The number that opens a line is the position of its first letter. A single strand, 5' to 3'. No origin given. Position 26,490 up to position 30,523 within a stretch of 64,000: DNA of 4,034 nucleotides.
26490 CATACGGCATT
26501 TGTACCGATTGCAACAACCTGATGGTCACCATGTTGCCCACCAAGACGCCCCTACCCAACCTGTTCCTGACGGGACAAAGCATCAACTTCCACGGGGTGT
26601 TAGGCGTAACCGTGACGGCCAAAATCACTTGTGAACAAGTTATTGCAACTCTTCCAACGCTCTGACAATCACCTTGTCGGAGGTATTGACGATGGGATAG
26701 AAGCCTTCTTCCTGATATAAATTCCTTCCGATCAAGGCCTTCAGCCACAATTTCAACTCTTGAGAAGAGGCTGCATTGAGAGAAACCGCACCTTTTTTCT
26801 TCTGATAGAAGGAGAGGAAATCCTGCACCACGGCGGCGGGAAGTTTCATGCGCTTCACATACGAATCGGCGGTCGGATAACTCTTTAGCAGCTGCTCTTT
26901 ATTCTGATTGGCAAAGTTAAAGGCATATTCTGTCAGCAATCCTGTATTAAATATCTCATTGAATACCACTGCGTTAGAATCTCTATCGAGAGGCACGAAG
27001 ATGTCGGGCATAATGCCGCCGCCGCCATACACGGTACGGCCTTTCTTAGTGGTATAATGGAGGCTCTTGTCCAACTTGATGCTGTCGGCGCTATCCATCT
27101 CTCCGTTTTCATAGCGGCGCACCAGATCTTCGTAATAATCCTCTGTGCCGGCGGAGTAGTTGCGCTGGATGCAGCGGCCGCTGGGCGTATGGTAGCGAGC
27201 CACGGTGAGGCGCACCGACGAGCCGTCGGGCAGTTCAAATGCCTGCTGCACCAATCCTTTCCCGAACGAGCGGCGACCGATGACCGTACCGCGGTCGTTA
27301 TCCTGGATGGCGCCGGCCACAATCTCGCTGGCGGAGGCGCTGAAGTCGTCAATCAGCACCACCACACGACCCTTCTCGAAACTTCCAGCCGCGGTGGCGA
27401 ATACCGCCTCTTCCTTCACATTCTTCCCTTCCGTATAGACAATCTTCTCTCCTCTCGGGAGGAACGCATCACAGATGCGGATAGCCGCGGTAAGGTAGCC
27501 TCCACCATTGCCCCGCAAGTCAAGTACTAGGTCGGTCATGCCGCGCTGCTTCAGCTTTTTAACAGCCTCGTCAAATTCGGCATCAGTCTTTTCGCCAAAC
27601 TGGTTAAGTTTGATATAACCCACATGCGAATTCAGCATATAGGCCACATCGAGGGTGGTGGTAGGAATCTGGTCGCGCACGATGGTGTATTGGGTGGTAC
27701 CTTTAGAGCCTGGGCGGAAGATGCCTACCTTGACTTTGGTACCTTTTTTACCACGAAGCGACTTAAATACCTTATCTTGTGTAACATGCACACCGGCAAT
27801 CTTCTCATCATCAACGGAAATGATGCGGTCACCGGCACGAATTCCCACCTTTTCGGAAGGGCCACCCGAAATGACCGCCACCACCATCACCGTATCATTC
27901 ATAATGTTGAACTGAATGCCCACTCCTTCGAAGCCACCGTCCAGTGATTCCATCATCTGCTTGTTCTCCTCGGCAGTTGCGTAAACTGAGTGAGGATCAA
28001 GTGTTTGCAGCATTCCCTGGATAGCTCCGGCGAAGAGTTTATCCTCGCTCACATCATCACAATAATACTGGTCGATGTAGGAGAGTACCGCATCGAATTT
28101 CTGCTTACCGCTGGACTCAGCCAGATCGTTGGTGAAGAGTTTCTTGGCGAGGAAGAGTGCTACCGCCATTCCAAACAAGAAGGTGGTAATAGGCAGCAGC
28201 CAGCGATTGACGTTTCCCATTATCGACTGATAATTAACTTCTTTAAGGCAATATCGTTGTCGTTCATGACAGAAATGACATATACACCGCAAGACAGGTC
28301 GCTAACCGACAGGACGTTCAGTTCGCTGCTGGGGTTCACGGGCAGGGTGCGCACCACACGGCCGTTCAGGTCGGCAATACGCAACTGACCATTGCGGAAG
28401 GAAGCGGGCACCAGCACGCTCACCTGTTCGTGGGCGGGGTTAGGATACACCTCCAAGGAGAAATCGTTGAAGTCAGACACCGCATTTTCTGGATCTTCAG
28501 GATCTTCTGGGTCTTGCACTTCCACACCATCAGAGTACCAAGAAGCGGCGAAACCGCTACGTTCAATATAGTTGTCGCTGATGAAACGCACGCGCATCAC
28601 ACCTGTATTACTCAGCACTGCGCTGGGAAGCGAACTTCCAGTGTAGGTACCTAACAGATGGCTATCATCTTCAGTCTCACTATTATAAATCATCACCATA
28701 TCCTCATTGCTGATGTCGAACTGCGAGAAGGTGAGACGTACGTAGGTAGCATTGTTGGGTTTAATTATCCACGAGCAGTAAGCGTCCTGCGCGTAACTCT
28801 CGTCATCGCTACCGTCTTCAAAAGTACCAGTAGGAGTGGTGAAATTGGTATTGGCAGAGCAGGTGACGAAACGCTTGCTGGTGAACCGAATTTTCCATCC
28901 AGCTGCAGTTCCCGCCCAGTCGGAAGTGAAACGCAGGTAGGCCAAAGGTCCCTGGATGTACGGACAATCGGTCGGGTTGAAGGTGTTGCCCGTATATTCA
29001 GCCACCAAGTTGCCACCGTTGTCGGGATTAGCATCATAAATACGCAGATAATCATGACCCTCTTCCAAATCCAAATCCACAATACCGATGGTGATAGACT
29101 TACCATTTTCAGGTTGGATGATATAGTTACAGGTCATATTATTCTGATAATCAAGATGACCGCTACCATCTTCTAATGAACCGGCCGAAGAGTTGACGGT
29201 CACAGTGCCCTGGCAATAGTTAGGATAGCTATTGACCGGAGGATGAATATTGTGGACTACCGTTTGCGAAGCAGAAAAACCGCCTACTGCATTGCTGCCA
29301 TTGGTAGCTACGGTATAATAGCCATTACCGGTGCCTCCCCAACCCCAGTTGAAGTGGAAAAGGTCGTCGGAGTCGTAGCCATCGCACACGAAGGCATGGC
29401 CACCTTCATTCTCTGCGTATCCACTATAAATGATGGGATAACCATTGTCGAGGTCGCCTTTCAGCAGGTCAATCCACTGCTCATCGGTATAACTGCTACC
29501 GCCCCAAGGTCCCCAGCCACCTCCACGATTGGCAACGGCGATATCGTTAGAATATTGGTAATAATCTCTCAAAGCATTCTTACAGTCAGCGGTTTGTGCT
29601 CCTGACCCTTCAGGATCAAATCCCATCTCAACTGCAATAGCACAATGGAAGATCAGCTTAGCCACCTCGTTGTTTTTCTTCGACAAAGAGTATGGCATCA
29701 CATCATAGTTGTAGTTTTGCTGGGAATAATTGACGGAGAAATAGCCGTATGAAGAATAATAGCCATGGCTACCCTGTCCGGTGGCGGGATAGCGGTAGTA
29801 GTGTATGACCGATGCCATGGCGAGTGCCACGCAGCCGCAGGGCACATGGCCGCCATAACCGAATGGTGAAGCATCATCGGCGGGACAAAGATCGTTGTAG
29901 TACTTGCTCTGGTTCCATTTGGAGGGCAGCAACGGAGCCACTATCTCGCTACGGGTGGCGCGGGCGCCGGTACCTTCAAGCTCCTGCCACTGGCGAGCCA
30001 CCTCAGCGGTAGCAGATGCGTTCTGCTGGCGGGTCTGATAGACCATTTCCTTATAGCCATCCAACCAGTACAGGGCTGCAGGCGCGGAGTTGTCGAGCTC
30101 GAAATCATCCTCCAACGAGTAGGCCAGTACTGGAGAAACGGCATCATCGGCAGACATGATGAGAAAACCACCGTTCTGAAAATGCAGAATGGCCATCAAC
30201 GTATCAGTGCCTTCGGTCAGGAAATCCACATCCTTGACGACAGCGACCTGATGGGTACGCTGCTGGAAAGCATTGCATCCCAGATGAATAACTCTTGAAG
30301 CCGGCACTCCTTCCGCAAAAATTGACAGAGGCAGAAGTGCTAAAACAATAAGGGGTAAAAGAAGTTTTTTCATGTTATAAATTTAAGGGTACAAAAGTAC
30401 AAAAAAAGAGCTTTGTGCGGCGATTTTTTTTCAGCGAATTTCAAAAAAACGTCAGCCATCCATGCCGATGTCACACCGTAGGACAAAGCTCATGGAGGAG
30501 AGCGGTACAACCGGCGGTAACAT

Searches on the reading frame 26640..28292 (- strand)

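Call 28: search_protein_families(library=pfam, proteins=[window:26640-28292:-], max_evalue=0.00001)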
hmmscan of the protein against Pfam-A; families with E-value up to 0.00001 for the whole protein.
window:26640-28292:- (550 aa): 5 families
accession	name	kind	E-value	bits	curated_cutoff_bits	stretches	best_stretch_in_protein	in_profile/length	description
PF03572.23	Peptidase_S41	-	1.7e-54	184.3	24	1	224-378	2-157/165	Peptidase family S41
PF13180.12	PDZ_2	-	7e-11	42.7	27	1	124-199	3-75/80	PDZ domain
PF22694.1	CtpB_N-like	-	1.3e-09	38.8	27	1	61-107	36-83/85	Activating protease CtpB N-terminal domain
PF17820.7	PDZ_6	-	3.3e-09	36.8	27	1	137-189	2-50/54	PDZ domain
PF00595.29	PDZ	-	3.9e-08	34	23.2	1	122-191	10-80/81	PDZ domain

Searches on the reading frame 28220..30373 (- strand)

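Call 28: search_protein_families(library=pfam, proteins=[window:28220-30373:-], max_evalue=0.00001)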
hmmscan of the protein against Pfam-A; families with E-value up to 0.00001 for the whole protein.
window:28220-30373:- (717 aa): 4 families
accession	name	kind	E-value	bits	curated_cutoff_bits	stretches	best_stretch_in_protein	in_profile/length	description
PF01640.23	Peptidase_C10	-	3.1e-54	184.6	26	1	153-353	1-194/194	Peptidase C10 family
PF00431.26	CUB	-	1.9e-31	109.1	21.4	2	505-611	1-109/110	CUB domain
PF18962.6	Por_Secre_tail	-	1.2e-12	48.3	27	1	642-715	1-75/75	Secretion system C-terminal sorting domain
PF13734.11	Inhibitor_I69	-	3e-12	47.3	25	1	46-110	32-97/98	Spi protease inhibitor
